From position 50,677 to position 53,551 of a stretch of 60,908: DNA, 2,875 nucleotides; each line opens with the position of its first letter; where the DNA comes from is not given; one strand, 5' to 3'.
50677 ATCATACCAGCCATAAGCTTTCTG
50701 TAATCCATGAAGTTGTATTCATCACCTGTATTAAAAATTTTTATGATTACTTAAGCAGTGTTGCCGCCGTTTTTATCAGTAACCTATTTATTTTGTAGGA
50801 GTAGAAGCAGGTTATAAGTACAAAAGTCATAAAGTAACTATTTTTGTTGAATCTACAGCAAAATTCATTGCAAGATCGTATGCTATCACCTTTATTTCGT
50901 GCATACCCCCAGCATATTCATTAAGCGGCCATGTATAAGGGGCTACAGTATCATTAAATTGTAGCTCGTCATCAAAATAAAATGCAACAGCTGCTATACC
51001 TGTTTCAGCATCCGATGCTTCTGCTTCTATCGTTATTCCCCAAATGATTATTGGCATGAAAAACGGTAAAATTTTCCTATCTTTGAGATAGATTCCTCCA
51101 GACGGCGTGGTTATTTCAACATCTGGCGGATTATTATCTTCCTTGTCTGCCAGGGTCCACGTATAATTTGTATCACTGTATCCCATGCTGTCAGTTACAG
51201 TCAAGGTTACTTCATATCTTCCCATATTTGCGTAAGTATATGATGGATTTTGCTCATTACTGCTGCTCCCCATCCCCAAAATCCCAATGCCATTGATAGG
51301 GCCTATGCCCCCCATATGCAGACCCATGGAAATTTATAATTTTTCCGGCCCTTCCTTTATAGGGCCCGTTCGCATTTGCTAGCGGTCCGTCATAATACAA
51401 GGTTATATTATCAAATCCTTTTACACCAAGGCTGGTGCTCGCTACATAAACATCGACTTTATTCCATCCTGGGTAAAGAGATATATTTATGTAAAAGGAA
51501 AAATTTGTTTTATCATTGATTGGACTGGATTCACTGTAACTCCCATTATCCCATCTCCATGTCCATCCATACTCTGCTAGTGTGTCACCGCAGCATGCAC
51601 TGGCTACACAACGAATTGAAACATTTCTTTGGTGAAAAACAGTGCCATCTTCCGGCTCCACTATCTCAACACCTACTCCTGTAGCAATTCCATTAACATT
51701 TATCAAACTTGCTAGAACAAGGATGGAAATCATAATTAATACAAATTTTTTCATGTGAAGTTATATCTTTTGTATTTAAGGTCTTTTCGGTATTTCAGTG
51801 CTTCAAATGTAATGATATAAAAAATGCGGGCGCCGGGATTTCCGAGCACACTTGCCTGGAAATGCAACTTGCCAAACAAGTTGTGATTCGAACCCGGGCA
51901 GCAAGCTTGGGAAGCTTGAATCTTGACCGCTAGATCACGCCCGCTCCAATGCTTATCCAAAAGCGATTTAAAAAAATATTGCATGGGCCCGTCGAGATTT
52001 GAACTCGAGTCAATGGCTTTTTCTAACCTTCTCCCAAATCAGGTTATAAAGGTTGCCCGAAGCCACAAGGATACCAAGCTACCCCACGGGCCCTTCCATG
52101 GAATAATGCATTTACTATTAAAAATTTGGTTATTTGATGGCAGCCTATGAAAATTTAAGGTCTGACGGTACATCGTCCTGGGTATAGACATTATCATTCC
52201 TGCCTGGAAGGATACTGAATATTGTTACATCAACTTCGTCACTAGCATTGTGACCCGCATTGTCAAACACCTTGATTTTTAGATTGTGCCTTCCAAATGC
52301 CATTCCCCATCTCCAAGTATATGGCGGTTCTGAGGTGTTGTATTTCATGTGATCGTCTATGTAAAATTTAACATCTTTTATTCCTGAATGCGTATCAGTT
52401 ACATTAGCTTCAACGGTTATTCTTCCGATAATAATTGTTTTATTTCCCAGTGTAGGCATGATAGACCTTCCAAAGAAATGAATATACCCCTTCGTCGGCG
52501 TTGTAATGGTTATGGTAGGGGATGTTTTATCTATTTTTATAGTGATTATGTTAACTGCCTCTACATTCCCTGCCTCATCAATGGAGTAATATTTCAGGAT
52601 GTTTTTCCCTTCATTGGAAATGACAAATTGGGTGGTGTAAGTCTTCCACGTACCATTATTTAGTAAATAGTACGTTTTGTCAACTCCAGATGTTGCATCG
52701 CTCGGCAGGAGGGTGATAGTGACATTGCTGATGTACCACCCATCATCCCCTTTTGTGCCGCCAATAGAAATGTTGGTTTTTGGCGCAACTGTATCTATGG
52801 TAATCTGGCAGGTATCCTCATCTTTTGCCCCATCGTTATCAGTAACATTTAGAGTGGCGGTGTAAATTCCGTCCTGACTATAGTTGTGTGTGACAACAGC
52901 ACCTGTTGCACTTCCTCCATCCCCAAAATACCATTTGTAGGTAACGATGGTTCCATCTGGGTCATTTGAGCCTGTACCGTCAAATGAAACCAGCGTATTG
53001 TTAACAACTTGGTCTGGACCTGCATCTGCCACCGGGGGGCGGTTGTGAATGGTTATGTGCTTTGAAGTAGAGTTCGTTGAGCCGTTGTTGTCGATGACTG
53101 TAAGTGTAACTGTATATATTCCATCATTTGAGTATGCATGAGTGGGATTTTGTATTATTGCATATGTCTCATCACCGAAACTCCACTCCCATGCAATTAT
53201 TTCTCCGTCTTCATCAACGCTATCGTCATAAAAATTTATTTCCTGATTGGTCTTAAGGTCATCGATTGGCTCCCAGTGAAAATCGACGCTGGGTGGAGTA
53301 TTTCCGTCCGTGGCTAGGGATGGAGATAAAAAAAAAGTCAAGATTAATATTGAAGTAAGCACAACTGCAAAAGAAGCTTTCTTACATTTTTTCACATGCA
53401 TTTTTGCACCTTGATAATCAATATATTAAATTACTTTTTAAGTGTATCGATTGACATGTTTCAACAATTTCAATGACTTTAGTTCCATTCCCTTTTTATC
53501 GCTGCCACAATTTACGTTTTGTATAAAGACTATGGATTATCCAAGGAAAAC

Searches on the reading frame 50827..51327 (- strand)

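Call 64: search_protein_families(library=pfam, proteins=[window:50827-51327:-], max_evalue=0.00001)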
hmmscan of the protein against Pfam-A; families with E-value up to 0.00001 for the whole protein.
window:50827-51327:- (166 aa): 3 families
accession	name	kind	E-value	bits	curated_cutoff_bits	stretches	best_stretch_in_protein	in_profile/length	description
PF17957.7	Big_7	-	1.3e-11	45.4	24.1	1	68-147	1-70/70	Bacterial Ig domain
PF18911.6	PKD_4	-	5.2e-09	36.5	27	1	20-54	44-78/85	PKD domain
PF00801.26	PKD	-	7.2e-06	26.4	23.5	0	17-55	36-76/80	PKD domain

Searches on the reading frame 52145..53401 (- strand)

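Call 64: search_protein_families(library=pfam, proteins=[window:52145-53401:-], max_evalue=0.00001)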
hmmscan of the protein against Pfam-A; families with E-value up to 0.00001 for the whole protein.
window:52145-53401:- (418 aa): 5 families
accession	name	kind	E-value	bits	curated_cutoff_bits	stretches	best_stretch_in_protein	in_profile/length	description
PF18911.6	PKD_4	-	7e-44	148.2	27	2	120-202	1-85/85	PKD domain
PF00801.26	PKD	-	9.7e-29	99.6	23.5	2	129-195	8-74/80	PKD domain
PF22352.2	K319L-like_PKD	-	9.6e-19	67.6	27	1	127-202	1-84/84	K319L-like, PKD domain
PF19077.6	Big_13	-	8.6e-09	36.3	27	0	130-204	21-102/102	Bacterial Ig-like domain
PF17957.7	Big_7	-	1.1e-07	32.9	24.1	1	319-374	18-68/70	Bacterial Ig domain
